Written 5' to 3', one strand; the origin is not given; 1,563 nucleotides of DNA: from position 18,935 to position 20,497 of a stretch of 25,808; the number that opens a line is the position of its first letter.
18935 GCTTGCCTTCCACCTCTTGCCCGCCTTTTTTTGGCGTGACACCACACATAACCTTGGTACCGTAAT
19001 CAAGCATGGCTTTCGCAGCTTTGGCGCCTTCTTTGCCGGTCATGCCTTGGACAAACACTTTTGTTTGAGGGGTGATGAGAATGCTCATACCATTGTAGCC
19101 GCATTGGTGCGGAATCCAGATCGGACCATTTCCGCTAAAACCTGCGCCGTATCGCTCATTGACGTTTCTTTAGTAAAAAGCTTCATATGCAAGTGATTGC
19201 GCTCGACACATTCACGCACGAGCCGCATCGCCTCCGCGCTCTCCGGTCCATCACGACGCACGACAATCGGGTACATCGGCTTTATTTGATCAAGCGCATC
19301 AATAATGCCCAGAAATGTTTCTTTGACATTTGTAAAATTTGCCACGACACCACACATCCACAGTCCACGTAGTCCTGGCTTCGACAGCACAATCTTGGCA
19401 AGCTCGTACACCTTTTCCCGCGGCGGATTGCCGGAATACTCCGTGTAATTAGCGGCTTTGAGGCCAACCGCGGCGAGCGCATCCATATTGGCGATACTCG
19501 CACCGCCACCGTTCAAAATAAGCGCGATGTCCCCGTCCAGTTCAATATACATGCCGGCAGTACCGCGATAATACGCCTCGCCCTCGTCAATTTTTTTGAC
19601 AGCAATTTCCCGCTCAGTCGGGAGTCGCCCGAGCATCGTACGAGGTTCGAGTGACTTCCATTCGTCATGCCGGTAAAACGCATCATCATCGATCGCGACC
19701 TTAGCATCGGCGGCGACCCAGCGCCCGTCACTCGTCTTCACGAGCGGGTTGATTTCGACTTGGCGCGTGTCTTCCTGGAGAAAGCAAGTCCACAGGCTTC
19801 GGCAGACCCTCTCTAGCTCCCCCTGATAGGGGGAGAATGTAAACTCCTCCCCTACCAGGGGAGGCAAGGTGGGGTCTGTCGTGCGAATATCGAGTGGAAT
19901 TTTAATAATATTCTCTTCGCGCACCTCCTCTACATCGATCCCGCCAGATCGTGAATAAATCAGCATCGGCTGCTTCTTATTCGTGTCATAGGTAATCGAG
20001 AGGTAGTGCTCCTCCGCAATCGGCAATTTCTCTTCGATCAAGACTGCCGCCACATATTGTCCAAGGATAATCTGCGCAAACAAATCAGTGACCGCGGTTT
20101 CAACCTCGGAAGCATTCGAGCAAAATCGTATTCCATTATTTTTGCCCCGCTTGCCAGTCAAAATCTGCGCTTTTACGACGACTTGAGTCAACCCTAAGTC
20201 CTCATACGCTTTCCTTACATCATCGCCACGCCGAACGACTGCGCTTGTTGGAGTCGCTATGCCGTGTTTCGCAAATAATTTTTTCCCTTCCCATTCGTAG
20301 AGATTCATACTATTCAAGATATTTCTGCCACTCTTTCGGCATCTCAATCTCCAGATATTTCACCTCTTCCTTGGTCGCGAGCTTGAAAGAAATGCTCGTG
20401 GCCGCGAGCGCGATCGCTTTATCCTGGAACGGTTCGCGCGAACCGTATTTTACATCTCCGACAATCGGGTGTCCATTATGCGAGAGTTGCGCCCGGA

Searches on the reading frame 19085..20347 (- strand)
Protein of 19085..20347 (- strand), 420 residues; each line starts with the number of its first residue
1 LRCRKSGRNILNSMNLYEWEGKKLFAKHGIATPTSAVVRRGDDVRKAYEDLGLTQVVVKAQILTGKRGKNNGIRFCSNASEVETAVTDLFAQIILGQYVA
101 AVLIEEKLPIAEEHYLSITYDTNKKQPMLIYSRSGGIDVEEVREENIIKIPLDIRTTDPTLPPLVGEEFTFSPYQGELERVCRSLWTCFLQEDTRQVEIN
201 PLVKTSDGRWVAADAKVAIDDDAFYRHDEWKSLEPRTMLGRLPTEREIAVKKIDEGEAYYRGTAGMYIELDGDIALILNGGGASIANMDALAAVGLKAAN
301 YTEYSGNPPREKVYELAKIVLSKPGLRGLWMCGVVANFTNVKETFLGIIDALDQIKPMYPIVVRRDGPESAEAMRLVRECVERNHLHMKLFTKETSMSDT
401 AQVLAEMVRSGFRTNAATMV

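Call 15: search_protein_families(library=pfam, proteins=[window:19085-20347:-])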
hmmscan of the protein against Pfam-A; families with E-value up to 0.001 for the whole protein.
window:19085-20347:- (420 aa): 5 families
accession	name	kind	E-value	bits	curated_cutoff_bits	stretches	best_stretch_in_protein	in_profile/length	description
PF08442.15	ATP-grasp_2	-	2.3e-43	148.6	29.5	1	15-203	1-201/202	ATP-grasp domain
PF16114.10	Citrate_bind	-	2.7e-28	99.2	26.8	1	268-401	26-171/177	ATP citrate lyase citrate-binding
PF24948.1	Citrate_synth_N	-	4.4e-14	52.8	83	1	17-227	6-229/232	ATP-citrate synthase ATP-grasp domain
PF01071.24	GARS_A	-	3.9e-07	30.5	27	1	22-119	7-100/194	Phosphoribosylglycinamide synthetase, ATP-grasp (A) domain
PF13549.11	ATP-grasp_5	-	1.3e-06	28.4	27.6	1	15-153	9-149/221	ATP-grasp domain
